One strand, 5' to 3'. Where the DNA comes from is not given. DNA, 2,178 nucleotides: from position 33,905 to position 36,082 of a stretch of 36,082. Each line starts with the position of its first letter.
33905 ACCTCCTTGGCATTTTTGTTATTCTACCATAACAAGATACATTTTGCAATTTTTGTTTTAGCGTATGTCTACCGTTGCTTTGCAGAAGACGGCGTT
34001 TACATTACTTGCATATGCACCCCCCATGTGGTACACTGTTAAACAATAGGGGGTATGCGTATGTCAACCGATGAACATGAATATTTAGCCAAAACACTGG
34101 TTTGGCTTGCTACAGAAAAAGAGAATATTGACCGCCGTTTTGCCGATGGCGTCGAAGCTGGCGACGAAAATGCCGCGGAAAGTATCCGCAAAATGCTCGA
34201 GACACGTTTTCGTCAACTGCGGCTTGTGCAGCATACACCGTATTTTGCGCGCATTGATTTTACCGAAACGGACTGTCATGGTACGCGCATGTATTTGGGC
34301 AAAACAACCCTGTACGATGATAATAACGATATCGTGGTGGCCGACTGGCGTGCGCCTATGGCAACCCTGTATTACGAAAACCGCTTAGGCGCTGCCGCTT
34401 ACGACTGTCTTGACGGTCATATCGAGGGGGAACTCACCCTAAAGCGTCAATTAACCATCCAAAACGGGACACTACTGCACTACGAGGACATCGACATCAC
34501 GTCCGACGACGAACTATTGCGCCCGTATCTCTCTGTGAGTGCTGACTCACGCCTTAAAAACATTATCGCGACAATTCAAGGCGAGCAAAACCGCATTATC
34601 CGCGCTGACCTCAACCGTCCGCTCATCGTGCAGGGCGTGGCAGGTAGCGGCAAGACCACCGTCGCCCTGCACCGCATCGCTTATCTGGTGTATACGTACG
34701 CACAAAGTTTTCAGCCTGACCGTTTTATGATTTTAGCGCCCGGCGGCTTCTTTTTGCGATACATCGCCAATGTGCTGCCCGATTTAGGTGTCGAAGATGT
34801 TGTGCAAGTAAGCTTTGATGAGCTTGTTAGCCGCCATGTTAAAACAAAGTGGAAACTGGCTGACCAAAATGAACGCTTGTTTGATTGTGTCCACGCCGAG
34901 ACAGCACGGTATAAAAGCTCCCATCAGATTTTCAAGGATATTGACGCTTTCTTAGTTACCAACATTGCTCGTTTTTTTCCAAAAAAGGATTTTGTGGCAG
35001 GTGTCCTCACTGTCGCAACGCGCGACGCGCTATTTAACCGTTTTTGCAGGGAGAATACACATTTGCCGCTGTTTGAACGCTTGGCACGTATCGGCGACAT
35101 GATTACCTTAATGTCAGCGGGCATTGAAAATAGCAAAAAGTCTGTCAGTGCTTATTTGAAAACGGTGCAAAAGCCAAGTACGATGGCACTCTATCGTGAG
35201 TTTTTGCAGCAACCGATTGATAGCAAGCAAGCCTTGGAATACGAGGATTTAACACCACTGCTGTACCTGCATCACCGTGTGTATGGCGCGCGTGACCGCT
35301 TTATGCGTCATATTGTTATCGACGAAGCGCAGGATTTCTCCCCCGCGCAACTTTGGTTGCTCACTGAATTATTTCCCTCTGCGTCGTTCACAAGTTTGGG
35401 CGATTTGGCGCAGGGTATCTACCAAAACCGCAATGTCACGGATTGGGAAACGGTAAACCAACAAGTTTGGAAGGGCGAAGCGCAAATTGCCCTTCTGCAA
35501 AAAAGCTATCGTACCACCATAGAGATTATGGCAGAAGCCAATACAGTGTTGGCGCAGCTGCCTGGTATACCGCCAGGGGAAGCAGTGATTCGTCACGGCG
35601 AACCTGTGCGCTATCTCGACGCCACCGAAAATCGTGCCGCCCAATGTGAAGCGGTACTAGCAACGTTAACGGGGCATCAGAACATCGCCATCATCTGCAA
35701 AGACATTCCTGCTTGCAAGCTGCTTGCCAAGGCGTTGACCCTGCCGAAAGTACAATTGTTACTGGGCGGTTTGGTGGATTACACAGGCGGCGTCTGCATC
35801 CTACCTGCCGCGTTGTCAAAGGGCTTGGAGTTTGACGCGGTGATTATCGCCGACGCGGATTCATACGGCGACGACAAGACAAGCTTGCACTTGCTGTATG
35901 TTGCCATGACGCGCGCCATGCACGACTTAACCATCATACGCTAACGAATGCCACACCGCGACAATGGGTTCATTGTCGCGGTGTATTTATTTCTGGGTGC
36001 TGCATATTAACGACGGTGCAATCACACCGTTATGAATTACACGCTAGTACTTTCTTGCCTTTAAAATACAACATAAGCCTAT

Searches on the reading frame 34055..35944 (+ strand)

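Call 75: search_protein_families(library=pfam, proteins=[window:34055-35944:+], max_evalue=0.00001)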
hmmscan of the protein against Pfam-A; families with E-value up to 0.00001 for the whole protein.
window:34055-35944:+ (629 aa): 4 families
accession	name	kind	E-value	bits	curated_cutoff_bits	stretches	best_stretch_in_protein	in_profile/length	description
PF00580.27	UvrD-helicase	-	4.5e-15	56.5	23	1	311-460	135-257/271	UvrD/REP helicase N-terminal domain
PF13538.12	UvrD_C_2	-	9.9e-10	38.6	27.4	1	587-628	9-52/52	UvrD-like helicase C-terminal domain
PF01443.25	Viral_helicase1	-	1.6e-07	31.9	21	0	581-628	178-227/228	Viral superfamily 1 RNA helicase core domain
PF13245.12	AAA_19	-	2.3e-07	31.5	25.1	0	179-230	2-50/134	AAA domain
